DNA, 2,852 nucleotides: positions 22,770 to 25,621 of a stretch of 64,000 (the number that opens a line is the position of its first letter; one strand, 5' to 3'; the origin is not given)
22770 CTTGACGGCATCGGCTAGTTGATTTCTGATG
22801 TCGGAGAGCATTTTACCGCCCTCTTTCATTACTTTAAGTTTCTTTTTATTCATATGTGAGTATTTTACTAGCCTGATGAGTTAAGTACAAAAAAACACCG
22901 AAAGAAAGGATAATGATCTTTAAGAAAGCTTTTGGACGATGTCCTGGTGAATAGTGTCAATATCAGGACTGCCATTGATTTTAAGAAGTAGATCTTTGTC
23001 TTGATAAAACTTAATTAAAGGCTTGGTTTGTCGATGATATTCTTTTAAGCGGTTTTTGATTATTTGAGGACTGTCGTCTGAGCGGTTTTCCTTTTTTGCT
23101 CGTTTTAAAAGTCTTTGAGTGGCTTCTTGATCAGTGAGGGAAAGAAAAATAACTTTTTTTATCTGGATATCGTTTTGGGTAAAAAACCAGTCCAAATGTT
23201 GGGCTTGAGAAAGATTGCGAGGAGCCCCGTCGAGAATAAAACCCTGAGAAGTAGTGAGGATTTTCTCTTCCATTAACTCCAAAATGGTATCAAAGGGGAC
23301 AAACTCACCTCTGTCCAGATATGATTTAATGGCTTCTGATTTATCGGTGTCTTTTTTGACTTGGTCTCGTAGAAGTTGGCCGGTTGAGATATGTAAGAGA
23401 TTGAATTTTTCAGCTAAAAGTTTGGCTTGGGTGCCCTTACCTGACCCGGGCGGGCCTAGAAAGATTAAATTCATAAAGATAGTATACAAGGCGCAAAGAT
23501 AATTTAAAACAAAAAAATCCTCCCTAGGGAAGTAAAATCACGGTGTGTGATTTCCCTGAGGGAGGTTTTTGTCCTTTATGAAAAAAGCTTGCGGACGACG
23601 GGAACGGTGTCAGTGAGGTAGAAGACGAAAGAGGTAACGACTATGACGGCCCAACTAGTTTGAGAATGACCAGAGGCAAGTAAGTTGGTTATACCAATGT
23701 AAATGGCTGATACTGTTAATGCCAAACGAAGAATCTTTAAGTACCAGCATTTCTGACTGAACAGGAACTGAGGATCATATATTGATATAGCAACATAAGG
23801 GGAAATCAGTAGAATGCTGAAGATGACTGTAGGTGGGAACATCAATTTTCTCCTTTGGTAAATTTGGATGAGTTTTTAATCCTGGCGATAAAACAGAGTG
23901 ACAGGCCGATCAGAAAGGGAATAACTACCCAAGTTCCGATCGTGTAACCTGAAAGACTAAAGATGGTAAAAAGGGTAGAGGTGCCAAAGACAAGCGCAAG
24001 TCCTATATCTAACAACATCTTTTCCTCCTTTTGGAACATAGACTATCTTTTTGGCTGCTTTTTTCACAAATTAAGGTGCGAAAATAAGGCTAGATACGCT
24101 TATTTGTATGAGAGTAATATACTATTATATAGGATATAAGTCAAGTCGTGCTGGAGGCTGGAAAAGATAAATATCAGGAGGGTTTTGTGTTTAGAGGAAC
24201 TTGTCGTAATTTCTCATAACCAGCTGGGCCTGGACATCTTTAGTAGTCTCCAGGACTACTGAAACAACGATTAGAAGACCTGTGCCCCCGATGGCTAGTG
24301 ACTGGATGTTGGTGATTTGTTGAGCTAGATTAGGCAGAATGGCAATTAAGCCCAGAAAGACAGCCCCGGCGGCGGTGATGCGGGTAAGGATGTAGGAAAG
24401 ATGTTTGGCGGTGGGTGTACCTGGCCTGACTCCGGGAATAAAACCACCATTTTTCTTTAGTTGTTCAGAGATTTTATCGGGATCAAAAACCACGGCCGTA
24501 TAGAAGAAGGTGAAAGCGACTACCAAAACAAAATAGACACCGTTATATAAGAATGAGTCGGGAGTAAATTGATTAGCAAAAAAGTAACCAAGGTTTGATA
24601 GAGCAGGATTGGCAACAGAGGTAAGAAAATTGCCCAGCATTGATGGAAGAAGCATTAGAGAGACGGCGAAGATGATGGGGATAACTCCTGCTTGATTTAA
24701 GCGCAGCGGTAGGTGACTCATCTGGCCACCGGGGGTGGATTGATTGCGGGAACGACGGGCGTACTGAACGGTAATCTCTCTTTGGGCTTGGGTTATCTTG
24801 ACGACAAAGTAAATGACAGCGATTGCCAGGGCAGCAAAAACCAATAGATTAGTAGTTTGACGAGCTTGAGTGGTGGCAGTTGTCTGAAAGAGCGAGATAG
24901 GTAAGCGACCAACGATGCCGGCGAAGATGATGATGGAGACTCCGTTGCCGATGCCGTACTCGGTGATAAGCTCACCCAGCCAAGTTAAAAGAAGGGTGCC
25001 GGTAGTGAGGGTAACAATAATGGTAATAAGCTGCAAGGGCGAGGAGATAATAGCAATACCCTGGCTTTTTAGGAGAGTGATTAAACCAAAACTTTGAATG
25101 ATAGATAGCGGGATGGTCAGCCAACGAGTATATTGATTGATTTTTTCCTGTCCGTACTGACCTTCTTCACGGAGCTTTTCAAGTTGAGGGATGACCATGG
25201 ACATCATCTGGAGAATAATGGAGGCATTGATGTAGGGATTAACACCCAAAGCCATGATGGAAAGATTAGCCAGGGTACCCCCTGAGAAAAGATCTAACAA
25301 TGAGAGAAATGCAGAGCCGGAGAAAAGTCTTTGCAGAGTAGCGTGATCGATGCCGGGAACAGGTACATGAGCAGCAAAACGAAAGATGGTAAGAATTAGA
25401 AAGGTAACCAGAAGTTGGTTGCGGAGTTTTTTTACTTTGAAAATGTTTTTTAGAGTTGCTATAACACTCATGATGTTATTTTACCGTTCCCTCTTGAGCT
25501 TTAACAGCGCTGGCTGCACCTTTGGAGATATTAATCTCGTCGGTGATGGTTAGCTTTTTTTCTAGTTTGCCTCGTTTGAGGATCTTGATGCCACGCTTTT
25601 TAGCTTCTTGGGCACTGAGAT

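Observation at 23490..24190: Independent mini-operon of two tiny membrane proteins inserted between secY and adk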

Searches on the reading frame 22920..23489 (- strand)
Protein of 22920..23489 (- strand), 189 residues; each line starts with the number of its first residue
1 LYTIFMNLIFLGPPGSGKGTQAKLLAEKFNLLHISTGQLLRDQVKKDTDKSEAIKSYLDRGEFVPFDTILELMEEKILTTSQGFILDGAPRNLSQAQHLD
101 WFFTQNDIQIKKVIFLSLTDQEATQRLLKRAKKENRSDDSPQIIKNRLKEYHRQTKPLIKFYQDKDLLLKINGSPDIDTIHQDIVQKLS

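Call 4: search_protein_families(library=pfam, proteins=[window:22920-23489:-], max_evalue=1)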
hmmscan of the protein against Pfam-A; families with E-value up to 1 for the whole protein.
window:22920-23489:- (189 aa): 15 families
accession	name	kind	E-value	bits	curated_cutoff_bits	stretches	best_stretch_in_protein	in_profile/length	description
PF00406.28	ADK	-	9.7e-45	152.8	26.8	1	11-165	2-149/151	Adenylate kinase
PF13207.12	AAA_17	-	8.1e-27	94.6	27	1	11-144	1-135/136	AAA domain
PF13238.12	AAA_18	-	6.4e-09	36.8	29.4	1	10-138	3-119/128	AAA domain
PF13671.12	AAA_33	-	1.3e-08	35.6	27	1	9-142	3-130/143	AAA domain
PF02224.24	Cytidylate_kin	-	0.00028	21.1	26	1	12-41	5-34/211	Cytidylate kinase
PF00004.35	AAA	-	0.00033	21.5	21.2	1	8-52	1-47/131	ATPase family associated with various cellular activities (AAA)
PF02223.23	Thymidylate_kin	-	0.00052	20.2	27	1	12-184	3-185/185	Thymidylate kinase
PF07728.20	AAA_5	-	0.00065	20.1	22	1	7-52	1-41/139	AAA domain (dynein-related subfamily)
PF06414.18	Zeta_toxin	-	0.00095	19.1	22.3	1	12-154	23-165/199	Zeta toxin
PF01202.28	SKI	-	0.0054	17.3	22.1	1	14-163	1-136/159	Shikimate kinase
PF13521.12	AAA_28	-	0.045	14.4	27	1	9-34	3-28/164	AAA domain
PF20720.3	nSTAND3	-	0.064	13.4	27.2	1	8-29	20-41/155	Novel STAND NTPase 3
PF05496.18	RuvB_N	-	0.07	13.3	27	1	8-69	36-93/159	Holliday junction DNA helicase RuvB P-loop domain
PF00005.33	ABC_tran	-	0.096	13.7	25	1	8-60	14-60/137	ABC transporter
PF01078.27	Mg_chelatase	-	0.21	11.4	20.3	1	7-26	24-43/207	Magnesium chelatase, subunit ChlI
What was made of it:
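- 22920..23474 (-): adk (184 aa from ATG 23474), downstream neighbour. Pfam ADK E 9.7e-45 (call 4).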

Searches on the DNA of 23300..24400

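Call 5: search_rna_families(source=window, start=23300, end=24400, threshold=evalue, max_evalue=1)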
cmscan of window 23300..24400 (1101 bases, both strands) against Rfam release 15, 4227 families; matches with E-value up to 1: 1.
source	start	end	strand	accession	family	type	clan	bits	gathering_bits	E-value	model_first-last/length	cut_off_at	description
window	23465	23572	+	RF00402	SNORA25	Gene; snRNA; snoRNA; HACA-box;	-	22.3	85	0.36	1-128/128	no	Small nucleolar RNA SNORA25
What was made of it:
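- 24019..24115 (-): Conserved 5' leader of orfA, including the SD AAGGAGG at 24030-24024. No Rfam match (call 5).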

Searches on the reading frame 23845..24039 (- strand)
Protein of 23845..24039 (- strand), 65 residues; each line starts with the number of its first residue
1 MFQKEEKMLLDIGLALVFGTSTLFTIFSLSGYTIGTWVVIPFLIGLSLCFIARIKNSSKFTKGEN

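Call 4: search_protein_families(library=pfam, proteins=[window:23845-24039:-], max_evalue=1)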
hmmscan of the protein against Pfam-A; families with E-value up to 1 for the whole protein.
seq(65 aa): 3 families
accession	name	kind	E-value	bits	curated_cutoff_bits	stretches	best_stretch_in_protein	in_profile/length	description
PF10003.15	DUF2244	-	0.059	13.5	27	1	15-54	14-53/138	Integral membrane protein (DUF2244)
PF19762.4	DUF6249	-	0.11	12.9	33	1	6-55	52-103/104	Domain of unknown function (DUF6249)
PF25659.1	YohP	-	0.39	11.1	27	0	34-46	5-17/28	Membrane protein YohP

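Call 14: find_homologous_proteins(query=window:23845-24039:-, max_evalue=10)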
Query seq(65 aa) (65 aa): 2 proteins with E <= 10 among 2 candidates.
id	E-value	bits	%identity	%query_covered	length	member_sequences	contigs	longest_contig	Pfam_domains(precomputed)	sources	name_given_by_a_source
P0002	2.0e-25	105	80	98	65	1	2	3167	-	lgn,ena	-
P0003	3.7e-22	94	79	89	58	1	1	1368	-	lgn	-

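Call 15: find_encoding_contigs(protein=P0002, flank=10000)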
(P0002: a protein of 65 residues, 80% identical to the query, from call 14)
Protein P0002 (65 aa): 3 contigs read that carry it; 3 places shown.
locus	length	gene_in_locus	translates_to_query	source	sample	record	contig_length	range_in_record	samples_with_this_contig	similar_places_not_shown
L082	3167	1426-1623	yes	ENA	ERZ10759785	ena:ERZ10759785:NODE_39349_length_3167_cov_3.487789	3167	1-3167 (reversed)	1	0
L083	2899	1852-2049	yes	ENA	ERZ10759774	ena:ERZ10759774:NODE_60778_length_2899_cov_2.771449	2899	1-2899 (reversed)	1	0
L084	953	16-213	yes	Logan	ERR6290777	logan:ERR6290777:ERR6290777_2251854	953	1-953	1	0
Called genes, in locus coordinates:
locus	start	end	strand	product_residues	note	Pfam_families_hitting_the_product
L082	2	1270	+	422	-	?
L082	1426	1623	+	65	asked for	-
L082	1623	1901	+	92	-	-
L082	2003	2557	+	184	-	PF00406:ADK, PF02223:Thymidylate_kin (faint), PF13207:AAA_17, PF13238:AAA_18, PF13671:AAA_33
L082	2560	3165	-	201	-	?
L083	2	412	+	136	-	?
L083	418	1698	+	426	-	PF00344:SecY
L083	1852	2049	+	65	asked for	-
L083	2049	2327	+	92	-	-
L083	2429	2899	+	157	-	?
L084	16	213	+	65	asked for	-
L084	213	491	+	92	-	-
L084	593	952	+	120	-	?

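Call 16: find_encoding_contigs(protein=P0003, flank=10000)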
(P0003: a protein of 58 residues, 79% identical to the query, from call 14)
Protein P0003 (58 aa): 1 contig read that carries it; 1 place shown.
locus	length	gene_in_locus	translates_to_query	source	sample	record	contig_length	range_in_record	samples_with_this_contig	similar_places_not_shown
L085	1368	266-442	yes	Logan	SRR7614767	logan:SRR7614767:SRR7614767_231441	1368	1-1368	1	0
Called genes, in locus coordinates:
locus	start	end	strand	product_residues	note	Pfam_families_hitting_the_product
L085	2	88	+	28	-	?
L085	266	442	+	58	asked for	-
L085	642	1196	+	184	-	PF00406:ADK, PF13207:AAA_17, PF13238:AAA_18, PF13671:AAA_33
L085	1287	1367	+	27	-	?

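Call 28: search_protein_families(library=ncbifam, proteins=[window:23845-24018:-, P0002], max_evalue=1)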
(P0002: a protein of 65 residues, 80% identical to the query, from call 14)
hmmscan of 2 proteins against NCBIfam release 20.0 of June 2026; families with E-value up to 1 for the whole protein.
seq(58 aa): 0 families

P0002 (65 aa): 0 families

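Call 29: search_protein_families(library=phrogs, proteins=[window:23845-24018:-, P0002], max_evalue=1)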
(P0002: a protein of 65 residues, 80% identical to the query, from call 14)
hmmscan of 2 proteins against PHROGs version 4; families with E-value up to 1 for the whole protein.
seq(58 aa): 2 families
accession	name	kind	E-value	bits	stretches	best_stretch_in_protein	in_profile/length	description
phrog_30491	-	unknown function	0.023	15.8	1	17-49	15-47/48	-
phrog_12405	-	unknown function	0.41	12.1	1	25-45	40-60/67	-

P0002 (65 aa): 1 family
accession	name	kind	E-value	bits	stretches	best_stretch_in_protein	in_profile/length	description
phrog_30491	-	unknown function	0.15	13.1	1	23-56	14-47/48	-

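Call 33: find_homologous_proteins(query=A3, max_evalue=10)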
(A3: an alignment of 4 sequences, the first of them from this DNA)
Query A3 (4 sequences) (58 aa, profile of the alignment): 3 proteins with E <= 10 among 7 candidates.
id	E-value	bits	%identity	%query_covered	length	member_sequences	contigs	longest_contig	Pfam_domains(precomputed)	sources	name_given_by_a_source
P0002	5.6e-33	130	81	98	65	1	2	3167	-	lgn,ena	-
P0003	6.1e-33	130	79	100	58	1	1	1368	-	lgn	-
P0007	9.0e-25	104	62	100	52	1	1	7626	-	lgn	-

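Call 49: search_protein_families(library=padloc, proteins=[window:23845-24018:-, P0007], max_evalue=1)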
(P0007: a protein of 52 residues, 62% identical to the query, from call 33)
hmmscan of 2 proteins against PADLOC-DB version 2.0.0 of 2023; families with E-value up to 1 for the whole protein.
seq(58 aa): 0 families

P0007 (52 aa): 0 families

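Call 59: predict_structure(alignment_id=A7)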
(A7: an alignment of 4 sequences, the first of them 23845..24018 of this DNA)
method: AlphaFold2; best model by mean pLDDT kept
length: 58 residues; sequences in the alignment: 4
mean_pLDDT: 70.2   pTM: 0.35
mean pLDDT of the five models: 70.2, 68.2, 66.9, 65.0, 64.7
residues with pLDDT >= 90: 0; 70-90: 36; 50-70: 17; < 50: 5
segments of 3 or more residues with pLDDT < 50: 54-58
pLDDT, mean of each block of 10 residues (from residue 1): 69 79 72 78 70 48
secondary structure, 60 per line:
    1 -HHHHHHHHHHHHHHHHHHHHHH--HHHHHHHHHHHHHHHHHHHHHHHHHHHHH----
elements in order: H2-23 H26-54
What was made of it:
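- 23842..24018 (-): orfA: 58-aa, 2-TM helical-hairpin membrane protein (stop TGA 23844-23842). AF2 helices 2-23 and 26-54, pLDDT 70 (call 59).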

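Call 61: fold_search(model_id=the predicted structure, library=pdb)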
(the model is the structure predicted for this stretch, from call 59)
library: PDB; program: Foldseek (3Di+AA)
matches with E <= 10: 0; with E <= 0.001: 0
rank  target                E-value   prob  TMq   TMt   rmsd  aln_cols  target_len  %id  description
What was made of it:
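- On SecYEG core and accessory subunits (SecE, SecG, YajC): No Foldseek PDB hit for orfA (call 61).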

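Call 65: search_solved_structures(query=A7, max_evalue=10)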
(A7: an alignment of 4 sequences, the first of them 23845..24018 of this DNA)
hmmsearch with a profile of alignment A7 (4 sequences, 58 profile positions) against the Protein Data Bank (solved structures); distinct sequences matched with E-value up to 10: 0.

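Call 67: find_related_loci(query=A7, collection=viral_contigs, flank=3000)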
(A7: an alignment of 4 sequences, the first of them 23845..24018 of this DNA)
Query A7 (58 aa) in viral_contigs; peptide patterns used: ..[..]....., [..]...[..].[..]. (x = any residue, [..] = any of these).
86 stretches matched a pattern, but none encodes a relative of the query by tblastn (E <= 1e-3).

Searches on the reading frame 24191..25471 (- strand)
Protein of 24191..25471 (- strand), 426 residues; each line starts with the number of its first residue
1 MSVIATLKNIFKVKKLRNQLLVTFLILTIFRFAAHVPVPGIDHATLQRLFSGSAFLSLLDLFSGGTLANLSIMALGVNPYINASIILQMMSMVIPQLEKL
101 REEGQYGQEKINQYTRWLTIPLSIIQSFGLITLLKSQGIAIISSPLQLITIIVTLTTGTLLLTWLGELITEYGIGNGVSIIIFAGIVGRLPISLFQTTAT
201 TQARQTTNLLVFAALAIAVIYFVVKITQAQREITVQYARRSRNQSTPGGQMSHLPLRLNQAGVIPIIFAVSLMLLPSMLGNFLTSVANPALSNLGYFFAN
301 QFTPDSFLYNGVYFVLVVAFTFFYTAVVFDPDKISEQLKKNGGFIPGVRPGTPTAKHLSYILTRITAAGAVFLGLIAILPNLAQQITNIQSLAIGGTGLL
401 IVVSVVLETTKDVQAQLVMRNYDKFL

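Call 4: search_protein_families(library=pfam, proteins=[window:24191-25471:-], max_evalue=1)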
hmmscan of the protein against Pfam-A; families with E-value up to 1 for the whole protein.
window:24191-25471:- (426 aa): 1 family
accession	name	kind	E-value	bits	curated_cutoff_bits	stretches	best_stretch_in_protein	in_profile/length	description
PF00344.25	SecY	-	1.8e-107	359.7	32.2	1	71-409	1-305/306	SecY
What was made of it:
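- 24191..25471 (-): secY (426 aa), upstream neighbour. Pfam SecY E 1.8e-107 (call 4).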

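Call 9: find_related_loci(query=window:24191-25471:-, collection=genome_contigs, flank=4000)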
Query window:24191-25471:- (426 aa) in genome_contigs; peptide patterns used: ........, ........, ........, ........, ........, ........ (x = any residue, [..] = any of these).
600 stretches matched a pattern (row limit reached: there are more); 535 encode a relative of the query (tblastn E <= 1e-3); the best 80 are kept; 80 distinct loci.
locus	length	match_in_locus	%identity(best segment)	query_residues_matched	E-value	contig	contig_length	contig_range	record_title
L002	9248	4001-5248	61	11-426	3e-167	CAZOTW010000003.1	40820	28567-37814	MAG TPA_asm: uncultured Gammaproteobacteria bacterium isolate SRP080215_co1_129 genome assembly, contig: NODE_237_length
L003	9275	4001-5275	58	2-426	9e-167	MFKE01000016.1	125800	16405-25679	MAG: Candidatus Gottesmanbacteria bacterium RIFOXYB1_FULL_47_11 rifoxyb1_full_scaffold_323, whole genome shotgun sequenc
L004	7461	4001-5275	59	2-426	1e-166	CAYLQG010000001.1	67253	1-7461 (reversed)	MAG TPA_asm: uncultured Gammaproteobacteria bacterium isolate binchicken_co54_478 genome assembly, contig: NODE_649_leng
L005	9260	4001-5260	58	7-426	2e-166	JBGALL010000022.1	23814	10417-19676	MAG: Candidatus Woesebacteria bacterium isolate MAG_MBR_H10.109 MBRH10-109_opera_contig_7359, whole genome shotgun seque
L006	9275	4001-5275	60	2-426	2e-165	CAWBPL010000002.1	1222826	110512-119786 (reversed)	MAG: Candidatus Gottesmanbacteria bacterium isolate MFD01476.bin.2.135 genome assembly, contig: contig_74641, whole geno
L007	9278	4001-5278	57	1-426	4e-165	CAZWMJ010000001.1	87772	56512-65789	MAG TPA_asm: uncultured Gammaproteobacteria bacterium isolate binchicken_co38_574 genome assembly, contig: NODE_670_leng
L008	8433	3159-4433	57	2-426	8e-163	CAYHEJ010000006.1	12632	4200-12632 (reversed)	MAG TPA_asm: uncultured Gammaproteobacteria bacterium isolate ERP119705_co10_156 genome assembly, contig: NODE_4113_leng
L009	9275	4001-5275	56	2-426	1e-162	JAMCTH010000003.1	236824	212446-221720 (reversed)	MAG: Patescibacteria group bacterium isolate FK_Sedi_A_Bin.175 NODE_28_length_236824_cov_6.16695, whole genome shotgun s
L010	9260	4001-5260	57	7-426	9e-161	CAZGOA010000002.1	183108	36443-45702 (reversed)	MAG TPA_asm: uncultured Gammaproteobacteria bacterium isolate binchicken_co277_142 genome assembly, contig: NODE_173_len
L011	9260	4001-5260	57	7-426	2e-160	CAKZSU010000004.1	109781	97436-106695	MAG: uncultured Patescibacteria group bacterium isolate N1_Bin_METABAT__44_1 genome assembly, contig: c_000003140562, wh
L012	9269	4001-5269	56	3-425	1e-158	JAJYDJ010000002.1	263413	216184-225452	MAG: bacterium isolate BP9.bin93 NODE_31_length_263413_cov_2.950484, whole genome shotgun sequence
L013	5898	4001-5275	57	2-426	7e-159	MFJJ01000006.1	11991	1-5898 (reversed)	MAG: Candidatus Gottesmanbacteria bacterium RIFCSPHIGHO2_01_FULL_46_14 rifcsphigho2_01_scaffold_13345, whole genome shot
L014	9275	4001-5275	58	2-426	3e-158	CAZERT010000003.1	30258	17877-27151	MAG TPA_asm: uncultured Gammaproteobacteria bacterium isolate binchicken_co22_129 genome assembly, contig: NODE_1610_len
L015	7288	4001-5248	57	11-426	1e-157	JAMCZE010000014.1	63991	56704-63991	MAG: Patescibacteria group bacterium isolate FK_Sedi_B_Bin.317 NODE_1031_length_63991_cov_15.3019, whole genome shotgun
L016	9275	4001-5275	59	2-426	2e-157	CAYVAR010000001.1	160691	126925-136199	MAG TPA_asm: uncultured Gammaproteobacteria bacterium isolate binchicken_co110_1166 genome assembly, contig: NODE_238_le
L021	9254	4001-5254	59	9-426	2e-156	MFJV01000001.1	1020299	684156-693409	MAG: Candidatus Gottesmanbacteria bacterium RIFCSPLOWO2_01_FULL_43_11b rifcsplowo2_01_scaffold_30, whole genome shotgun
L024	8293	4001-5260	56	7-426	5e-154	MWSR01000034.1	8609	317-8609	MAG: Microgenomates bacterium UTCPR1 contig_6289, whole genome shotgun sequence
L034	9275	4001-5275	56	2-425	5e-151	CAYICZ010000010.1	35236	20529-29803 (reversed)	MAG TPA_asm: uncultured Gammaproteobacteria bacterium isolate ERP119705_co18_1 genome assembly, contig: NODE_1367_length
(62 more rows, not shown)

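Call 72: search_protein_families(library=pfam, proteins=[L034:5782-6042:-, L021:5309-5599:+, L024:5270-5443:+], max_evalue=0.01)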
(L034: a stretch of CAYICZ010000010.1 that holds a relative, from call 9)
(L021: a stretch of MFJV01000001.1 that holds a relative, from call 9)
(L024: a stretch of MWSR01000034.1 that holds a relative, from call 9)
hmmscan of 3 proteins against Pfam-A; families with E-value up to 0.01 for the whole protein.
L034:5782-6042:- (86 aa): 2 families
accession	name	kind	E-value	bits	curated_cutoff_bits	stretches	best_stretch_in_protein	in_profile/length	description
PF15919.11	HicB_lk_antitox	-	2.2e-12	47.6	27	1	12-69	1-58/123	HicB_like antitoxin of bacterial toxin-antitoxin system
PF21748.3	UPF0150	-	1.6e-07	31.5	27.3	1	14-67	10-64/64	UPF0150-like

L021:5309-5599:+ (96 aa): 1 family
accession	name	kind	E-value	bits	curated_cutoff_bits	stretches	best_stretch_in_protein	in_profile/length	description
PF01541.30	GIY-YIG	-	2.6e-14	53.7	22.6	1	5-78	2-77/78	GIY-YIG catalytic domain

L024:5270-5443:+ (57 aa): 1 family
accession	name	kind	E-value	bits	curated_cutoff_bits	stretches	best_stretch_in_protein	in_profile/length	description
PF00471.26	Ribosomal_L33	-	1.5e-15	57.7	25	1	11-54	4-47/47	Ribosomal protein L33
